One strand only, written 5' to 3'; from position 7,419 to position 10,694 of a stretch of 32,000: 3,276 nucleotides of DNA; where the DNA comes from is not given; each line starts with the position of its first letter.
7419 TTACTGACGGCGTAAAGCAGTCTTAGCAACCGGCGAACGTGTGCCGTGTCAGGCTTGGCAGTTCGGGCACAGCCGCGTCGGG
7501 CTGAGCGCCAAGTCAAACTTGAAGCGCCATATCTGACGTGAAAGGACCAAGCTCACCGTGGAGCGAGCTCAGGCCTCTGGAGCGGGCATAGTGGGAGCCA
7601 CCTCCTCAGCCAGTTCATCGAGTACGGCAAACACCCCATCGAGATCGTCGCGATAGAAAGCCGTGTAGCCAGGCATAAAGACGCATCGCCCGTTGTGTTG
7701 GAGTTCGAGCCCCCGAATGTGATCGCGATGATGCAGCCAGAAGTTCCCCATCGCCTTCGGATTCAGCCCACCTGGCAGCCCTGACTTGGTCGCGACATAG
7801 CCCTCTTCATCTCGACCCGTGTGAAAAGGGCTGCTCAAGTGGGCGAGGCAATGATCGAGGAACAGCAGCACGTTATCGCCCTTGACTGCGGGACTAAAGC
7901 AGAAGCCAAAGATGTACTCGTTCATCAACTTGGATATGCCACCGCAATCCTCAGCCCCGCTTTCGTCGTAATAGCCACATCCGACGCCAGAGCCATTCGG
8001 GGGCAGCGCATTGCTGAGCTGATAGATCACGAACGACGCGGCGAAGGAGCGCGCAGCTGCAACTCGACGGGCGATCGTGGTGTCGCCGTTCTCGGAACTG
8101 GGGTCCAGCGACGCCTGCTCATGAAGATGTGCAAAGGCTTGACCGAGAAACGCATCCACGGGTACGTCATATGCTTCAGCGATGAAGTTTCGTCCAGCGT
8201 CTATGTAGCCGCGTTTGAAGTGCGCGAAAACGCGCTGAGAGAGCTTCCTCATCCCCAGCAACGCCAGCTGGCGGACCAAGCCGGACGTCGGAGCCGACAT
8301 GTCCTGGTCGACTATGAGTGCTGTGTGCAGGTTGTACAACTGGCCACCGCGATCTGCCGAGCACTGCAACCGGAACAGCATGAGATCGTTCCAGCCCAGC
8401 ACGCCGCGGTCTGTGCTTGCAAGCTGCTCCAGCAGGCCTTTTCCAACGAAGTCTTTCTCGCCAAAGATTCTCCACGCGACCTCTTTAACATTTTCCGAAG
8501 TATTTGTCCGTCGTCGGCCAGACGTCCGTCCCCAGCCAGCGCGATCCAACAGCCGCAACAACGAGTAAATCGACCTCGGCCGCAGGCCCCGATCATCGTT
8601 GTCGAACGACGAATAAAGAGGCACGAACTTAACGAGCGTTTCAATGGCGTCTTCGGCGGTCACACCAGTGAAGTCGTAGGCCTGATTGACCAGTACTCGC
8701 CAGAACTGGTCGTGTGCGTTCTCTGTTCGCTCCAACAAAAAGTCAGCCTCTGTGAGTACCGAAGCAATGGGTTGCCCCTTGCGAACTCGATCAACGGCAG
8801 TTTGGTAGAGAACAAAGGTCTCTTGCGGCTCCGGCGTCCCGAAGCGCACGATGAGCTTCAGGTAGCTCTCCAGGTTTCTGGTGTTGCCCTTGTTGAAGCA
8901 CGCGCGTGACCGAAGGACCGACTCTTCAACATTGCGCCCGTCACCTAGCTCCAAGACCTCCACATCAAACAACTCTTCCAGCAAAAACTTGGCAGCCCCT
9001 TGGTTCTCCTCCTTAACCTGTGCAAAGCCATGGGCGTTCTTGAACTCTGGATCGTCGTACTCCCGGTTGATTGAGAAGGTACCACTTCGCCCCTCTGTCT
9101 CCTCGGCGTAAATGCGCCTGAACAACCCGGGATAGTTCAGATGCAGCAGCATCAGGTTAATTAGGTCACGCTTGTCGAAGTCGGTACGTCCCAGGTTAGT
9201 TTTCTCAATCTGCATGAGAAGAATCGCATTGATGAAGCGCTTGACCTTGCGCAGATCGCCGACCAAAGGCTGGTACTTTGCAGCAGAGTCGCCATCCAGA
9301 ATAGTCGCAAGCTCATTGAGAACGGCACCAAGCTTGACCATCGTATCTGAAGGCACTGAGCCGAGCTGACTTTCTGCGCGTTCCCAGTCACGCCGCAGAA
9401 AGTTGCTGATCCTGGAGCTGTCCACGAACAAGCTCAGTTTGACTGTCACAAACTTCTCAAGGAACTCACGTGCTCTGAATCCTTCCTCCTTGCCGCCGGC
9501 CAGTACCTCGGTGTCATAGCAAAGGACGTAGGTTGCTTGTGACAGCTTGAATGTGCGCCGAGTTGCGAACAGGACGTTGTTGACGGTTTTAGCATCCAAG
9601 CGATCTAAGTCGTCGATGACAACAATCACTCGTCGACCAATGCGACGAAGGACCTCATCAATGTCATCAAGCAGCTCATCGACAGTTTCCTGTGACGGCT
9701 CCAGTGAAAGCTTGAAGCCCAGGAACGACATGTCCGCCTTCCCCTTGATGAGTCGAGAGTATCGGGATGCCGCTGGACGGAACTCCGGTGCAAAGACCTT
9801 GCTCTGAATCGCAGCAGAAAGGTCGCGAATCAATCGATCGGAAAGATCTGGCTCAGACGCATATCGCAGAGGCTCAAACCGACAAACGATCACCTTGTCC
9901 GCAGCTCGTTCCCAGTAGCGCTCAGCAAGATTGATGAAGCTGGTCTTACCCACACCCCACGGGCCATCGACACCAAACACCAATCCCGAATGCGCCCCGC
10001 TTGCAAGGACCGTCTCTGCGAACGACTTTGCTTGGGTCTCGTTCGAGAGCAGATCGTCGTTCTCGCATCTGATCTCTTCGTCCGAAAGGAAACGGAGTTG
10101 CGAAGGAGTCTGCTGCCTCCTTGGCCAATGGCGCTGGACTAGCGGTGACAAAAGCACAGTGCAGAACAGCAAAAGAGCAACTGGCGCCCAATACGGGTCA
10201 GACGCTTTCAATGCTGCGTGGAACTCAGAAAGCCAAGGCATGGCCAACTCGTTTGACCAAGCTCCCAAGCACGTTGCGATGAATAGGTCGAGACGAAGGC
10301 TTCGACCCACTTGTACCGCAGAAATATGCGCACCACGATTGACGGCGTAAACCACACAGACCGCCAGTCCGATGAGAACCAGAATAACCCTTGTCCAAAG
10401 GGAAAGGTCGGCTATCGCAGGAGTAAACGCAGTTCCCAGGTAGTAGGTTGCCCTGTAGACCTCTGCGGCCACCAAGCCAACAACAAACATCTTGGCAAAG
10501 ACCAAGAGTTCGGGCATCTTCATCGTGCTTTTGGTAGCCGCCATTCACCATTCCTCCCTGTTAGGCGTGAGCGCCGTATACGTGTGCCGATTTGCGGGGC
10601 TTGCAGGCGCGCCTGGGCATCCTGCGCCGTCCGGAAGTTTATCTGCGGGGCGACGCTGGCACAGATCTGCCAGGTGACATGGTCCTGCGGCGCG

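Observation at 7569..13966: Head-to-head pair of giant NTPases (TM-anchored KAP NTPase and PHP-phosphoesterase/ABC-SMC ATPase): candidate defence module in ICE cargo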

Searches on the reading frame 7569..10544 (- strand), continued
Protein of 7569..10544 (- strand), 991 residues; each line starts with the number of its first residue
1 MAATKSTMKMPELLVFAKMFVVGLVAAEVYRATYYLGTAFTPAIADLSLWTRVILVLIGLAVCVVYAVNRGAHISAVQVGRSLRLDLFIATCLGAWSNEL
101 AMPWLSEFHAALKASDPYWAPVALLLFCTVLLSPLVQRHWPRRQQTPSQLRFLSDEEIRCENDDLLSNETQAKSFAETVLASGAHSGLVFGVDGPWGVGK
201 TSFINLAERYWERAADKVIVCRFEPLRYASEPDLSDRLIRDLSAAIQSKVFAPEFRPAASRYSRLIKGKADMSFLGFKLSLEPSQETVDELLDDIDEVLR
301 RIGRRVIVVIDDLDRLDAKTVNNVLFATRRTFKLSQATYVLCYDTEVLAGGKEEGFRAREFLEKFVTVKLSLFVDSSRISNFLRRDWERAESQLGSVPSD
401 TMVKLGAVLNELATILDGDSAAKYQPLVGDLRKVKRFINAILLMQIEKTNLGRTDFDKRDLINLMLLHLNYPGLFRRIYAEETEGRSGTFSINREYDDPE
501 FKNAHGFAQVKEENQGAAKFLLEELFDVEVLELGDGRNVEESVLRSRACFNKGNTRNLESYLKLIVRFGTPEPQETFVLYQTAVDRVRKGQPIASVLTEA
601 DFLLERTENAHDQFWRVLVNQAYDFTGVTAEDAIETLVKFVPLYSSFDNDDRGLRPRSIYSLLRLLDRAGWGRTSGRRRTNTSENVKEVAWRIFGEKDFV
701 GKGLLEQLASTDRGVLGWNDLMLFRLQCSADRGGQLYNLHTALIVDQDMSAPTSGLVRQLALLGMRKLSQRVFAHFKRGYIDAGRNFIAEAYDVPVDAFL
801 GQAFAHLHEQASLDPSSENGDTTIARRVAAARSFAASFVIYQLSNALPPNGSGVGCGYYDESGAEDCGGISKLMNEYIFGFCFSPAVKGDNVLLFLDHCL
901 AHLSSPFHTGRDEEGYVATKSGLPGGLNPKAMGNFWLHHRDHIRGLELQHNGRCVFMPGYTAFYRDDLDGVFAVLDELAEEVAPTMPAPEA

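Call 76: fold_search(model_id=the predicted structure, library=pdb)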
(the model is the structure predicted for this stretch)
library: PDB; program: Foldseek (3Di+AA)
matches with E <= 10: 1029; with E <= 0.001: 26
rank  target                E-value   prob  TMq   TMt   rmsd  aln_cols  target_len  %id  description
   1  8hr8_G                1.3e-05  1.00  0.23  0.26  24.2       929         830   12  Structure of heptameric RdrA ring (released 2023-02-01)
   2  8hr8_C                2.1e-05  1.00  0.24  0.27  24.1       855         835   12  Structure of heptameric RdrA ring (released 2023-02-01)
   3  8hrb_A                4.0e-05  1.00  0.20  0.22  25.9       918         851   13  Structure of tetradecameric RdrA ring in RNA-loading state (released 2023-02-01)
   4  5uj7_D                4.2e-05  1.00  0.15  0.32  18.3       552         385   13  Structure of the active form of human Origin Recognition Complex ATPase motor module, complex subunitS 1, 4, 5 (released 2017-02-08)
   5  8hr8_A                4.2e-05  1.00  0.16  0.19  25.0       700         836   12  Structure of heptameric RdrA ring (released 2023-02-01)
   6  8hr8_H                6.5e-05  1.00  0.22  0.26  24.2       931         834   11  Structure of heptameric RdrA ring (released 2023-02-01)
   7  8hr8_F                7.9e-05  1.00  0.23  0.26  24.3       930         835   12  Structure of heptameric RdrA ring (released 2023-02-01)
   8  8hra_B                8.3e-05  1.00  0.22  0.25  25.8       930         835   12  Structure of heptameric RdrA ring in RNA-loading state (released 2023-02-01)
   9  5zr1_A                8.6e-05  1.00  0.17  0.30  19.8       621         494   11  Saccharomyces Cerevisiae Origin Recognition Complex Bound to a 72-bp Origin DNA containing ACS and B1 element (released 2018-07-11)
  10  8hra_C                8.6e-05  1.00  0.21  0.23  25.5       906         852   13  Structure of heptameric RdrA ring in RNA-loading state (released 2023-02-01)
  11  8hr8_E                1.4e-04  1.00  0.21  0.24  15.7       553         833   13  Structure of heptameric RdrA ring (released 2023-02-01)
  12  7jpq_D                1.7e-04  1.00  0.16  0.33  19.0       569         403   12  ORC-O2-5: Human Origin Recognition Complex (ORC) with subunits 2,3,4,5 (released 2020-09-02)
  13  7tjf_A                1.7e-04  1.00  0.17  0.30  20.2       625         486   10  S. cerevisiae ORC bound to 84 bp ARS1 DNA (released 2023-01-18)
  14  7jpo_D                1.8e-04  1.00  0.16  0.34  15.6       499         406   13  ORC-O1AAA: Human Origin Recognition Complex (ORC) with dynamic/unresolved ORC2 WH (released 2020-09-02)
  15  8hr7_A                2.0e-04  1.00  0.19  0.22  17.1       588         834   12  Structure of RdrA-RdrB complex (released 2023-02-01)
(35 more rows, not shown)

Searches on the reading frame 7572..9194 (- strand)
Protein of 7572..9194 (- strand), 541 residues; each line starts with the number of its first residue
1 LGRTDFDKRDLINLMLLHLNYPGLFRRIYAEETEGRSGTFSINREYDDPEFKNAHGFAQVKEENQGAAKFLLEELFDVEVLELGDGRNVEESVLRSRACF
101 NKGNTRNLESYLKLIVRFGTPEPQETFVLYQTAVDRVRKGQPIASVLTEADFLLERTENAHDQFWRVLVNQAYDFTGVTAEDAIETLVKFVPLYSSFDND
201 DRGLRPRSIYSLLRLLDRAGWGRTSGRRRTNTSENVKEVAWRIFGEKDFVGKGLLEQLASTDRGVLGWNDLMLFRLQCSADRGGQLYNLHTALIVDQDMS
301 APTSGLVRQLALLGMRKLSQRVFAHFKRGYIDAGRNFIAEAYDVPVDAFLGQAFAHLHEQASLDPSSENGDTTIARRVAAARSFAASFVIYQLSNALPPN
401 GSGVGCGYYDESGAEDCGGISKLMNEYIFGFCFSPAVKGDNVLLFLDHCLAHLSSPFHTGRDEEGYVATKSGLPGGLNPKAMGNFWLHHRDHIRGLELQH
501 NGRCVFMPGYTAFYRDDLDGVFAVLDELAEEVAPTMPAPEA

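Call 83: predict_structure(alignment_id=A4)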
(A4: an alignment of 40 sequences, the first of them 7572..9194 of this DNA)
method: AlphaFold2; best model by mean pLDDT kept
length: 541 residues; sequences in the alignment: 40
mean_pLDDT: 81.5   pTM: 0.72
mean pLDDT of the five models: 81.5, 80.9, 79.7, 78.8, 73.8
residues with pLDDT >= 90: 170; 70-90: 263; 50-70: 82; < 50: 26
segments of 3 or more residues with pLDDT < 50: 1-3, 199-201, 364-369, 459-463, 536-541
pLDDT, mean of each block of 10 residues (from residue 1): 68 88 85 79 77 86 89 91 72 79 73 76 67 90 92 79 90 82 92 75 80 83 57 79 90 91 91 89 77 82 65 81 95 96 88 69 51 76 91 85 76 83 96 94 93 65 66 79 95 87 79 89 94 60 36
secondary structure, 60 per line:
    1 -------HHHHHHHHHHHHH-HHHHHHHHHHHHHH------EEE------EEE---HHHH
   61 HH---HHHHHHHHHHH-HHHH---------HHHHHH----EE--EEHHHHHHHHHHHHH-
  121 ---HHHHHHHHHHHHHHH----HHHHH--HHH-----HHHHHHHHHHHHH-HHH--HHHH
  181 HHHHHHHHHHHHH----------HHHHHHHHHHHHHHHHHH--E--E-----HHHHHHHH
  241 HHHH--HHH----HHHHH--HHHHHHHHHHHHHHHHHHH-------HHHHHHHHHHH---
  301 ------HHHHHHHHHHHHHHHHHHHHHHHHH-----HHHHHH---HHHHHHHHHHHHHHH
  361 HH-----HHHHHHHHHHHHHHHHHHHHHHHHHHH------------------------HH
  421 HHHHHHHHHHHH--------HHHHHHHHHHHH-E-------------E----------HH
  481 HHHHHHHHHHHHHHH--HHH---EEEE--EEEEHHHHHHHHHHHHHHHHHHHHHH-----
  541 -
elements in order: H8-20 H22-35 E42-44 E51-53 H57-62 H66-76 H78-81 H91-96 H107-119 H124-138 H143-147 H158-170 H177-193 H204-221 H233-244 H254-258 H261-279 H287-297 H307-331 H337-342 H346-362 H368-394 H419-432 H441-452 H479-495 E504-507 E510-513 H514-535

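Call 90: fold_search(model_id=the predicted structure, library=pdb)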
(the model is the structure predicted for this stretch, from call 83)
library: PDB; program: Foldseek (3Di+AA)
matches with E <= 10: 613; with E <= 0.001: 0
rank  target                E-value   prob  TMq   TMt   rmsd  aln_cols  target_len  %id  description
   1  1g3j_C                1.6e-02  0.72  0.17  0.20  18.0       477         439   13  CRYSTAL STRUCTURE OF THE XTCF3-CBD/BETA-CATENIN ARMADILLO REPEAT COMPLEX (released 2000-12-11)
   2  9cpc_1A               2.3e-02  0.41  0.15  0.14  20.9       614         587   12  Atomic model of porcine brain ventricles cilia doublet microtubule (48-nm periodicity) (released 2024-10-23)
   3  1gcj_A                2.7e-02  0.38  0.14  0.15  23.2       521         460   12  N-TERMINAL FRAGMENT OF IMPORTIN-BETA (released 2000-10-18)
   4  1t08_A                3.3e-02  0.38  0.16  0.17  21.3       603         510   12  Crystal structure of beta-catenin/ICAT helical domain/unphosphorylated APC R3 (released 2004-10-12)
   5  1th1_A                3.5e-02  0.38  0.15  0.16  20.1       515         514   14  Beta-catenin in complex with a phosphorylated APC 20aa repeat fragment (released 2004-09-07)
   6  7wkk_A                4.9e-02  0.28  0.16  0.09  21.8       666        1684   13  Cryo-EM structure of the IR subunit from X. laevis NPC (released 2022-03-30)
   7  4oww_A                5.6e-02  0.47  0.18  0.20  21.2       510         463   11  Structural basis of SOSS1 in complex with a 35nt ssDNA (released 2014-04-16)
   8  7zbw_D                6.1e-02  0.23  0.14  0.11  22.5       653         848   10  CAND1-SCF-SKP2 CAND1 rolling-2 SCF engaged (released 2023-04-19)
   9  9g33_UT               7.6e-02  0.35  0.16  0.05  22.7       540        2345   10  Stalled 90S - Utp23-Krr1-deltaC3 (released 2025-06-18)
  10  3ifq_A                7.9e-02  0.35  0.16  0.16  20.0       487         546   11  Interction of plakoglobin and beta-catenin with desmosomal cadherins (released 2009-09-15)
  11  7uth_A                7.9e-02  0.10  0.10  0.06  24.9       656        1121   11  Gea2 open/open conformation (composite structure) (released 2022-08-24)
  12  4r10_A                9.0e-02  0.20  0.15  0.15  23.7       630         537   12  A conserved phosphorylation switch controls the interaction between cadherin and beta-catenin in vitro and in vivo (released 2015-04-29)
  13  9cad_D                9.4e-02  0.38  0.18  0.05  14.8       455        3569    7  Cryo-EM structure of the TRRAP lobe of the native human TIP60 complex (composite structure) (released 2025-06-18)
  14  4c0o_B                9.8e-02  0.15  0.14  0.09  22.1       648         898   11  Transportin 3 in complex with phosphorylated ASF/SF2 (released 2014-01-22)
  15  6vae_A                1.0e-01  0.13  0.12  0.07  26.4       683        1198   12  Mono-ubiquitinated Fanconi Anemia ID complex bound to ICL DNA (released 2020-03-18)
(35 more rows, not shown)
